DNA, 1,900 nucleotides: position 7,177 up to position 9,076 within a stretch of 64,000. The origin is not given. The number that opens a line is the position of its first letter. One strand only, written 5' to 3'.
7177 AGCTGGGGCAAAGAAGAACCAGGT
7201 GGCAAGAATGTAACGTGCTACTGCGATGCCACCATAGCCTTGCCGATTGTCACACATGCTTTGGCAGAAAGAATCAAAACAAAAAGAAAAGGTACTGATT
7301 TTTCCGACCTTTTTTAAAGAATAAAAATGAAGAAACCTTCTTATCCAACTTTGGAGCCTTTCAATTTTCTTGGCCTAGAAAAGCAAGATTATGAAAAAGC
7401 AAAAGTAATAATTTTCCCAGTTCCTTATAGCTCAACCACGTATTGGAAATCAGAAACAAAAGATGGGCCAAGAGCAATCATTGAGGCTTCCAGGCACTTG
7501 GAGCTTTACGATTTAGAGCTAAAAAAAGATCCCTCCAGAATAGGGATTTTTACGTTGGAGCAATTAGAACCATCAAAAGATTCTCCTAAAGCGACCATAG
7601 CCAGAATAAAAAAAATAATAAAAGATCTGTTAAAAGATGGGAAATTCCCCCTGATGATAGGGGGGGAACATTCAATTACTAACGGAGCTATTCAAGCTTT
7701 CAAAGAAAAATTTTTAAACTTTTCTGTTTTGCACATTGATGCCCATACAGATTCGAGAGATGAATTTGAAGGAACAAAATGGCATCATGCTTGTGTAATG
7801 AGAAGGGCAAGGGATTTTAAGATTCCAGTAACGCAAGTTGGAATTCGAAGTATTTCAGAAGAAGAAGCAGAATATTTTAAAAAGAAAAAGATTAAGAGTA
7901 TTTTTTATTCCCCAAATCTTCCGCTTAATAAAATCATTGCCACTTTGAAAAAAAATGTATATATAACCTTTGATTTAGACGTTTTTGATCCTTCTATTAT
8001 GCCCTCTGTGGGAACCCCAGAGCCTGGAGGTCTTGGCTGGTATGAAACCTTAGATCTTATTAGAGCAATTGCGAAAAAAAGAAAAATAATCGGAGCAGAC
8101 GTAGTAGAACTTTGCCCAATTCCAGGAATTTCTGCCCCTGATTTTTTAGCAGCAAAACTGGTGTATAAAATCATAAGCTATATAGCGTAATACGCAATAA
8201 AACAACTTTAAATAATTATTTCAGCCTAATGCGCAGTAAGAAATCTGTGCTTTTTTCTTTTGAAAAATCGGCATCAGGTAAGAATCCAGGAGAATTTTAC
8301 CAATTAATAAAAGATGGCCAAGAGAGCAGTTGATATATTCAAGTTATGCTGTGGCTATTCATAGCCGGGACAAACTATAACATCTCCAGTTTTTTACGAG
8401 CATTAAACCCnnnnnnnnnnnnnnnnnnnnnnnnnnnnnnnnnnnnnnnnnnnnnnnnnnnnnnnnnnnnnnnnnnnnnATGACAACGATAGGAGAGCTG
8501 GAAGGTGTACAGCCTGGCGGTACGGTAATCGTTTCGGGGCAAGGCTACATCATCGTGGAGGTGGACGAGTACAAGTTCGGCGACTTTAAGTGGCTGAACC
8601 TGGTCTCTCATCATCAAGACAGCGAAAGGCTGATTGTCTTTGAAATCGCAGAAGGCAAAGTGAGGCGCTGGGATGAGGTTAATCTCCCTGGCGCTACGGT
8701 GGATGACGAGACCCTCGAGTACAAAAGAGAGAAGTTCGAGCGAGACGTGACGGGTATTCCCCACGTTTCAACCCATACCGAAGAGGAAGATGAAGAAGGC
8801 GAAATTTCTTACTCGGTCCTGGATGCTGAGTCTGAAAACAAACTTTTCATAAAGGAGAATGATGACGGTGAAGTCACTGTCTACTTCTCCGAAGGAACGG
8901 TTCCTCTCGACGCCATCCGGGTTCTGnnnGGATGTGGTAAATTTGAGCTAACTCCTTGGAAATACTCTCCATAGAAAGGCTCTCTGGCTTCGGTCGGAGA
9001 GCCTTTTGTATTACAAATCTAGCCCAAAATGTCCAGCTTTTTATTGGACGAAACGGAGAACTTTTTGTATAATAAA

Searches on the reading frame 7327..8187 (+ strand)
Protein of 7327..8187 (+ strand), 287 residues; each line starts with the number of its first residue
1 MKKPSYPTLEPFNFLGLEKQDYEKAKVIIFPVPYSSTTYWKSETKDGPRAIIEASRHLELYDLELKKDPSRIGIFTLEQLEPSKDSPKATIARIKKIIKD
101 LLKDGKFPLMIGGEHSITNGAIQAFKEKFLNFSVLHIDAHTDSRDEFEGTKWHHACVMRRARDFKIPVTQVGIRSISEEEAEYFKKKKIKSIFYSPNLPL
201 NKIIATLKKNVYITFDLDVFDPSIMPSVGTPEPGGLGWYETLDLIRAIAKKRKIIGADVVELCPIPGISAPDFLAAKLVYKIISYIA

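Call 48: search_protein_families(library=pfam, max_evalue=0.001, proteins=[window:7327-8187:+])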
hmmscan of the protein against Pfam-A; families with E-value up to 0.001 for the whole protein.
window:7327-8187:+ (287 aa): 1 family
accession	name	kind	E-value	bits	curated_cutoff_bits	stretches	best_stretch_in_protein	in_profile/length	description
PF00491.26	Arginase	-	4.5e-64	217.1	22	1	26-282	2-277/280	Arginase family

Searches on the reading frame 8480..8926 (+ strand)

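Call 48: search_protein_families(library=pfam, max_evalue=0.001, proteins=[window:8480-8926:+])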
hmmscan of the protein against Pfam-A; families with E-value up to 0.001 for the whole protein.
window:8480-8926:+ (149 aa): 1 family
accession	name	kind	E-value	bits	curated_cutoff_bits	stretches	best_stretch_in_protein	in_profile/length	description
PF13785.11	DUF4178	-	0.00039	21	25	1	11-135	1-129/136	Domain of unknown function (DUF4178)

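Call 75: search_protein_families(library=ncbifam, proteins=[window:8480-8926:+], max_evalue=0.01)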
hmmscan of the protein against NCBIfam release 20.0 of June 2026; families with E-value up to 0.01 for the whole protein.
window:8480-8926:+ (149 aa): 0 families

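Call 90: search_protein_families(library=padloc, max_evalue=0.01, proteins=[window:8480-8926:+])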
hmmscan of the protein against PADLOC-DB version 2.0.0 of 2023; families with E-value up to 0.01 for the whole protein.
window:8480-8926:+ (149 aa): 0 families
